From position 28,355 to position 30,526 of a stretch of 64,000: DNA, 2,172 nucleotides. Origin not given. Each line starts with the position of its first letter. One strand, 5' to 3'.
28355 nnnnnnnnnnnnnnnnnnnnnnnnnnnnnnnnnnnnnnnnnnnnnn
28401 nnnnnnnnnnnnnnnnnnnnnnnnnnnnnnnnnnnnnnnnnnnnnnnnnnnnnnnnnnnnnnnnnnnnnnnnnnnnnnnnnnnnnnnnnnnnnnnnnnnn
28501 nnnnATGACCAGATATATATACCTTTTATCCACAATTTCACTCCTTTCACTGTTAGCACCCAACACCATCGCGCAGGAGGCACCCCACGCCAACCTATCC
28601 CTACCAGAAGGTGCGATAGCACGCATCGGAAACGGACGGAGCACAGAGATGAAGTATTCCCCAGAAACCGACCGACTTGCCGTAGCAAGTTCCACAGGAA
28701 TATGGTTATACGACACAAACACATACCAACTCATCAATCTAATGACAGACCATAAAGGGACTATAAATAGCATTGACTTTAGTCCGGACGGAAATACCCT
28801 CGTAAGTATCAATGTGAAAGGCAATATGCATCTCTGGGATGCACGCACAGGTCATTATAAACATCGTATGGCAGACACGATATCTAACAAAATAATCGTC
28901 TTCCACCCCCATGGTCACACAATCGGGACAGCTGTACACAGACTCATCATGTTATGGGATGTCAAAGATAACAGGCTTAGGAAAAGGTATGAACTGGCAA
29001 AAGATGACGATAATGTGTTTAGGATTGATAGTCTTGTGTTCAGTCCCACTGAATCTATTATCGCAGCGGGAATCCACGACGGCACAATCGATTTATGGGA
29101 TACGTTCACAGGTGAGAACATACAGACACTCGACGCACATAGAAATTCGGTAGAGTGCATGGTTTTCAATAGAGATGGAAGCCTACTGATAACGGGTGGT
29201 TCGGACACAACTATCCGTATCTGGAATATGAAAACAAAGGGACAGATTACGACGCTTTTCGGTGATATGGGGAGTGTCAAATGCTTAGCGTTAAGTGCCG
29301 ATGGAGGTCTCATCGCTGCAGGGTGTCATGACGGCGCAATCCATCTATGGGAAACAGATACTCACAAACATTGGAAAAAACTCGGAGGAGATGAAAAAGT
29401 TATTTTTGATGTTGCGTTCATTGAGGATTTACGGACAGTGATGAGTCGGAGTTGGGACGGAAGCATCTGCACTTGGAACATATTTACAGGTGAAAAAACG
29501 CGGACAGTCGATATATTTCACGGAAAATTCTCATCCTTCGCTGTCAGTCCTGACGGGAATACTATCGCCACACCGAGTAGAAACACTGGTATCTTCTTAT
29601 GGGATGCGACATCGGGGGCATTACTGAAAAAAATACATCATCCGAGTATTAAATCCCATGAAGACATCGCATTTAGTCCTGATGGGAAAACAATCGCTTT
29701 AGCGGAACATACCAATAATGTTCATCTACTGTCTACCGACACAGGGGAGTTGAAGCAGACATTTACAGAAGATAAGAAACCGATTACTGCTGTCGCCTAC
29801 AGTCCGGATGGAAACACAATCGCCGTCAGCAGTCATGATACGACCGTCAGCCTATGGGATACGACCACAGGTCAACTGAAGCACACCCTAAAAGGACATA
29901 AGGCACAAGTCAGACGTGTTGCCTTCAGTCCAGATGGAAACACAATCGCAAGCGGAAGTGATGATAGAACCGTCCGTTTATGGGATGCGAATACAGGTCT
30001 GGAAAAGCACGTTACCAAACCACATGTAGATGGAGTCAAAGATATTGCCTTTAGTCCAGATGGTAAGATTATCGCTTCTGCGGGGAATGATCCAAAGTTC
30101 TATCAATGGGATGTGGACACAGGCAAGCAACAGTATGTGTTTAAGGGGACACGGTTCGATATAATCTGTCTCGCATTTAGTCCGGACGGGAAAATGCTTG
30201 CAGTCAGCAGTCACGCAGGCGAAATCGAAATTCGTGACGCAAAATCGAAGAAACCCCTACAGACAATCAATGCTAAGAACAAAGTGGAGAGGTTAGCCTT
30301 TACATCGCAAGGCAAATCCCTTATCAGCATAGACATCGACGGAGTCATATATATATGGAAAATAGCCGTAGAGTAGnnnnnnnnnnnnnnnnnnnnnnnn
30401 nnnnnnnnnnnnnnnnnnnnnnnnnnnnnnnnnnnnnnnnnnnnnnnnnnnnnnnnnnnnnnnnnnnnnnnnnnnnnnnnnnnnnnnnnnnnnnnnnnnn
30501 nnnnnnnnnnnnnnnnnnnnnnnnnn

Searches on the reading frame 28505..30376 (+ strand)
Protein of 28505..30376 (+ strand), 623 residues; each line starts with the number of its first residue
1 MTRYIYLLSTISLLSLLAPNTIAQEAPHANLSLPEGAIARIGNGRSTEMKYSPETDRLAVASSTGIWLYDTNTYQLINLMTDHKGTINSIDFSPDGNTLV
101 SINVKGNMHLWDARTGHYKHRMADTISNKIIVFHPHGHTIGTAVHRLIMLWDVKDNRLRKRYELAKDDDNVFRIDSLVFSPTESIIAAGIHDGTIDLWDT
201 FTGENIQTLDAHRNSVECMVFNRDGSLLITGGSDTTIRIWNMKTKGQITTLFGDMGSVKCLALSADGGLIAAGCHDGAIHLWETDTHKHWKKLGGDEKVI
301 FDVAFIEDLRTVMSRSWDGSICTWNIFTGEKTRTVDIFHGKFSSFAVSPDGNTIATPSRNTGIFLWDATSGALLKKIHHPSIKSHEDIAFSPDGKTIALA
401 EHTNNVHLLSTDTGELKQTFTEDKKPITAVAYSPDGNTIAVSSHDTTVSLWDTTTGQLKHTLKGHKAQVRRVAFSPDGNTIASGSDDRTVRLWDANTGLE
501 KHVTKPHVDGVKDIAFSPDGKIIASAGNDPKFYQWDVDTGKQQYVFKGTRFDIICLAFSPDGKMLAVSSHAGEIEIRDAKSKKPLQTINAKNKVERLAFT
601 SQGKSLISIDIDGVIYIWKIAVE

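Call 10: search_protein_families(library=pfam, proteins=[window:28505-30376:+], max_evalue=0.001)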
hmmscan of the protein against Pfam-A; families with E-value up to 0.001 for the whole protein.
window:28505-30376:+ (623 aa): 66 families (the best 25 are shown)
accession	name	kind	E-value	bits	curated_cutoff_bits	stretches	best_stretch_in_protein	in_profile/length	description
PF25174.1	Beta-prop_THOC3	-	1.8e-119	398.2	305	3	257-499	4-246/272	THOC3 beta-propeller domain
PF25173.1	Beta-prop_WDR3_1st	-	1.2e-94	315.6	154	5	363-537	11-184/184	WDR3 first beta-propeller domain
PF24814.1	WD40_Prp19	-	5.4e-85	285.3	320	4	445-619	28-205/281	Prp19 WD40 domain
PF23414.1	Beta-prop_EML_2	-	1.9e-77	260.7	90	5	345-483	4-141/266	Echinoderm microtubule-associated protein second beta-propeller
PF00400.38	WD40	-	3.3e-77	252.1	27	6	456-494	1-39/39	WD domain, G-beta repeat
PF24817.1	WD40_WDHD1_1st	-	3.2e-74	250.2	109.9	6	395-502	57-164/291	WDHD1 first WD40 domain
PF24807.1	WD40_CDC20-Fz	-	8.9e-73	245.6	200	4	138-399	21-282/292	CDC20/Fizzy WD40 domain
PF25175.1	Beta-prop_WDR5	-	2.8e-70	237.4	250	5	458-621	2-166/296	WDR5 beta-propeller domain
PF24796.1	WDR55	-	2.6e-57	194.6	200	4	386-576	11-205/296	WDR55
PF25172.1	Beta-prop_WDR3_2nd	-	3.7e-55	187.7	140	4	388-536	139-287/293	WDR3 second beta-propeller domain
PF25391.1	WD40_Gbeta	-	9.5e-54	183.1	150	5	61-241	161-340/340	G protein beta WD-40 repeat protein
PF12894.13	ANAPC4_WD40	-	4.1e-53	178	22.9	4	550-601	38-90/91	Anaphase-promoting complex subunit 4 WD40 domain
PF25168.1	Beta-prop_WDR36-Utp21_2nd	-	8e-53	180.3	84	6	184-369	125-312/335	WDR36/Utp21 second beta-propeller domain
PF25171.1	Beta-prop_WDR36-Utp21_1st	-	3e-46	158.4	80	5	353-538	77-266/266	WDR36/Utp21 first beta-propeller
PF24805.1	EIF3I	-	1.6e-44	152.8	200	5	424-524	10-109/324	EIF3I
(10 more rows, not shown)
